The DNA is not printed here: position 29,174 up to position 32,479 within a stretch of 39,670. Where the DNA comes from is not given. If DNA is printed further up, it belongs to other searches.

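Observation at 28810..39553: Four translationally coupled genes (DUF1232-like small protein, SNF2 helicase, 1878-aa N6-adenine methyltransferase, RNase H-fold protein): candidate non-canonical defence system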

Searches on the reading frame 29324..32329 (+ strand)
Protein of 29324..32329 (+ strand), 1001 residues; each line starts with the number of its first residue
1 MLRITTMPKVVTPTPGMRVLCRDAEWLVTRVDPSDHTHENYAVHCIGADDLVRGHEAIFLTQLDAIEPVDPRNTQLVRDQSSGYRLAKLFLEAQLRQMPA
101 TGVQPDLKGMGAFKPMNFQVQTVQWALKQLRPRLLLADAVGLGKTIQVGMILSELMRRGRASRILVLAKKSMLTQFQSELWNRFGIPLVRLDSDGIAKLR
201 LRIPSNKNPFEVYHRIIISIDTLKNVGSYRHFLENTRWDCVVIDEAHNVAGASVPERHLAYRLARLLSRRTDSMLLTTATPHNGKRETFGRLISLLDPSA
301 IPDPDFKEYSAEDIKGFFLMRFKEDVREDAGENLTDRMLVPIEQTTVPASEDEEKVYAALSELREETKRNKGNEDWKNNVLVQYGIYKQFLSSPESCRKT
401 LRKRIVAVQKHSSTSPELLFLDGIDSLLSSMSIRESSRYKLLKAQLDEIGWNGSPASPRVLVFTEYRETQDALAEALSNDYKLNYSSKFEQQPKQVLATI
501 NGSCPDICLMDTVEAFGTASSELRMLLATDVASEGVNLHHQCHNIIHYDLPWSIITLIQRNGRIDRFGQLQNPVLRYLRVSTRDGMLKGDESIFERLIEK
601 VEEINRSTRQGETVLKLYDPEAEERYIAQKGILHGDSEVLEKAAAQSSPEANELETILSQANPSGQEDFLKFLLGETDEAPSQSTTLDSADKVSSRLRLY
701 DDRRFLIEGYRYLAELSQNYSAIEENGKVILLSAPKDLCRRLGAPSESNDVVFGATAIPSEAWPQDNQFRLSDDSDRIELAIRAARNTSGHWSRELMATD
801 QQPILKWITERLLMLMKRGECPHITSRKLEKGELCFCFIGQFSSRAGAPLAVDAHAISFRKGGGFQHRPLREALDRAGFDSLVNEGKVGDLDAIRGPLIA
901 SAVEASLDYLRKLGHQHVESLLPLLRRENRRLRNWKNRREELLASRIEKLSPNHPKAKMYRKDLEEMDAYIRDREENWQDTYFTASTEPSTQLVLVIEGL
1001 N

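Call 6: search_protein_families(library=pfam, proteins=[window:29342-32329:+], max_evalue=0.01)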
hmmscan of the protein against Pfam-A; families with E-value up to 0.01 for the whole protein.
window:29342-32329:+ (995 aa): 5 families
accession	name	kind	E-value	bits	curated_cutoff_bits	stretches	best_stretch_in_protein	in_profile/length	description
PF00176.29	SNF2-rel_dom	-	1.6e-14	54.1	24.9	1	113-297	2-185/290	SNF2-related domain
PF00271.37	Helicase_C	-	5.7e-13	49.5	23.5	1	451-562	15-110/110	Helicase conserved C-terminal domain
PF04851.21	ResIII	-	2e-08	34.8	22.5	1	115-276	13-163/164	Type III restriction enzyme, res subunit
PF00270.35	DEAD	-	2.4e-06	27.8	26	1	113-276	4-161/167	DEAD/DEAH box helicase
PF13401.12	AAA_22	-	0.0019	19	27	0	134-249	14-97/130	AAA domain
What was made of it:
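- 29342..32329 (+): DrmD/DpdE-like SNF2-family helicase (995 aa). Its start overlaps the stop of the small gene by 8 nt. Pfam SNF2-rel_dom and Helicase_C (call 6).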

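Call 7: search_protein_families(library=padloc, proteins=[window:29342-32329:+], max_evalue=0.01)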
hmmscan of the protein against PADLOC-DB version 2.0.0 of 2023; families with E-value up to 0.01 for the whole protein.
window:29342-32329:+ (995 aa): 42 families (the best 25 are shown)
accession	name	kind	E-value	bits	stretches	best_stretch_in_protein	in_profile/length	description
PDLC02621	DrmD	-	3.7e-87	291.6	2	107-406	120-429/1040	DrmD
PDLC02572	DrmA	-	5.3e-60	201.4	2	6-406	13-426/1043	DrmA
PDLC02500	BrxHI|BrxHII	-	3.2e-53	179.5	2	108-406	90-402/933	BrxHI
PDLC02504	BrxHI|BrxHII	-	3e-51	172.4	2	111-409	112-405/971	BrxHII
PDLC02632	DrmD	-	2.1e-50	169.9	2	111-407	126-430/662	DrmD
PDLC00659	HmaA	-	5e-50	168.3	2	107-402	103-398/1176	SNF2 helicase / DEAD-box helicase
PDLC02853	DpdE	-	2e-44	149.8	2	89-323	77-316/985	DpdE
PDLC02633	DrmD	-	1.3e-43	147.1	2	111-403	128-428/839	DrmD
PDLC02634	DrmD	-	3.6e-35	119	2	113-398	96-380/900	DrmD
PDLC02624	DrmD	-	3.1e-33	113.2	2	146-403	2-267/652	DrmD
PDLC02840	DpdE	-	7.7e-33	111.8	3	435-570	544-663/1091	DpdE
PDLC02620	DrmD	-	3.8e-31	105.9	2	107-329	98-321/1060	DrmD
PDLC02843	DpdE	-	5.6e-29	98.7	2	11-293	61-315/1091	DpdE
PDLC02619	DrmD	-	3e-28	96.5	2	112-292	36-210/872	DrmD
PDLC02623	DrmD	-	4.4e-26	88.9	2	507-611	571-679/1040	DrmD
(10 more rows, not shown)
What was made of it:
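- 29342..32329 (+): PADLOC DrmD PDLC02621 3.7e-87 (call 7).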

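Call 9: search_protein_families(library=ncbifam, proteins=[window:29342-32329:+], max_evalue=0.01)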
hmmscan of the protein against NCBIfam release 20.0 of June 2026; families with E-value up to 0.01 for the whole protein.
window:29342-32329:+ (995 aa): 16 families
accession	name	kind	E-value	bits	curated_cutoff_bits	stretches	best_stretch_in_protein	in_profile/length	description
NF038317.1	DISARM_DrmD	equivalog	2.1e-88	297.8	610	2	7-405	2-412/1021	DISARM system SNF2-like helicase DrmD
NF041062.1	DpdE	equivalog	1.2e-47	162.5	500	2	8-302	52-324/1048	protein DpdE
NF003426.0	PRK04914.1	equivalog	5.6e-41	140.7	576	2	97-307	140-346/959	RNA polymerase-associated protein RapA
NF042964.1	phospholipD_antiphage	equivalog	5.8e-39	134.1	1100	2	117-278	241-413/895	phospholipase D-like domain-containing anti-phage protein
NF038318.1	DISARM_DrmD_b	equivalog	6.2e-28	97.4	950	2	112-292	33-207/868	DISARM system SNF2-like helicase DrmD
NF010337.0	PRK13766.1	equivalog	9.2e-09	34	610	1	435-569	356-476/781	Hef nuclease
NF046051.1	restrict_EcoAI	equivalog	6.7e-07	28.1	550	1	113-242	162-285/768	EcoAI/FtnUII family type I restriction enzme subunit R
NF008394.0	PRK11192.1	equivalog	3.2e-05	23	507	1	514-563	295-343/441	ATP-dependent RNA helicase SrmB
NF053675.1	pilus_reg_Snf2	equivalog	0.00017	19.8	1100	1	112-197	588-672/1029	pilus expression-regulating Snf2 family helicase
NF058637.1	helic_SCO1167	equivalog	0.00021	19.5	1200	0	129-244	492-597/932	SCO1167/SCO6262 family helicase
NF041790.1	anti-phage_ZorD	equivalog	0.00036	18.6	1500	0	128-192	607-675/1035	type I Zorya anti-phage system protein ZorD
NF053711.1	RNA_heli_RhlE1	exception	0.00043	19.2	750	1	491-566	271-343/434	RNA helicase RhlE1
NF002340.1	PRK01297.1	equivalog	0.00064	18.6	564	0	491-562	276-344/372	ATP-dependent RNA helicase RhlB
NF003419.0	PRK04837.1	equivalog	0.0046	15.7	588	1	513-563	303-352/424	ATP-dependent RNA helicase RhlB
NF053636.1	DDHlcsCsdAPsy1082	equivalog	0.0066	15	890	0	517-563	294-339/512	DEAD/DEAH box helicase CsdA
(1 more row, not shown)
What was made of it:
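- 29342..32329 (+): NCBIfam DISARM_DrmD 297.8 bits, below the 610 cutoff (call 9).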

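Call 12: find_encoding_contigs(protein=window:29324-32329:+, flank=10000, max_places=10)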
Protein window:29324-32329:+ (1001 aa): no gene with exactly this product is on record in the collection.

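Call 28: search_solved_structures(query=window:29342-32329:+, max_evalue=0.0001)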
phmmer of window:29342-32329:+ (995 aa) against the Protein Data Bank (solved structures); distinct sequences matched with E-value up to 0.0001: 19.
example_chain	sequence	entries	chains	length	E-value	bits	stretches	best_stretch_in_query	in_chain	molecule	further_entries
8so8_A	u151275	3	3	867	3.8e-27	97.7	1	122-303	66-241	RNA polymerase-associated protein RapA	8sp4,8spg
6bog_A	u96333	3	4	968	5.2e-27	97.3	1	122-303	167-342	RNA polymerase-associated protein RapA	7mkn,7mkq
4s20_K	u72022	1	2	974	5.3e-27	97.3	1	122-303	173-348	RNA polymerase-associated protein RapA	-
7m8e_F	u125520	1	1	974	5.3e-27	97.2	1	122-303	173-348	RNA polymerase-associated protein RapA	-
8t0l_F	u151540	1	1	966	1.5e-26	95.8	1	92-303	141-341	RNA polymerase-associated protein RapA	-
9z04_A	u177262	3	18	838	5.3e-09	37.7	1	112-301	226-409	Lymphoid-specific helicase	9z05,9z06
7ux9_P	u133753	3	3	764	1.5e-07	32.9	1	110-295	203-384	ATP-dependent DNA helicase DDM1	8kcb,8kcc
8wh5_K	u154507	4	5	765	1.5e-07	32.9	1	110-295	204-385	ATP-dependent DNA helicase DDM1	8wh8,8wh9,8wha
8j90_K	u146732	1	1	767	1.5e-07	32.9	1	110-295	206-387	ATP-dependent DNA helicase DDM1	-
8skz_A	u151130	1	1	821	1.9e-07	32.6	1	110-295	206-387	ATP-dependent DNA helicase DDM1,Lymphoid-specific helicase chimera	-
6pwf_K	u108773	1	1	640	7.7e-07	30.5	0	111-300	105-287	chromatin remodeling factor ISWI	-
7xyf_K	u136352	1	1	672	1.5e-06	29.6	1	108-290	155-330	ATP-dependent helicase fft3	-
1z63_A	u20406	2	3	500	2.3e-06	29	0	112-309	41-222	Helicase of the snf2/rad54 family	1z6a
6ne3_W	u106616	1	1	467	3.2e-06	28.5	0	110-360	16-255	SWI/SNF-related matrix-associated actin-dependent regulator of chromatin subfamily A membe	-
7xyg_K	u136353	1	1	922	3.6e-06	28.3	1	108-290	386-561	ATP-dependent helicase fft3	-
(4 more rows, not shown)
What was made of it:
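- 29342..32329 (+): RapA is the closest solved relative, 3.8e-27 (call 28).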
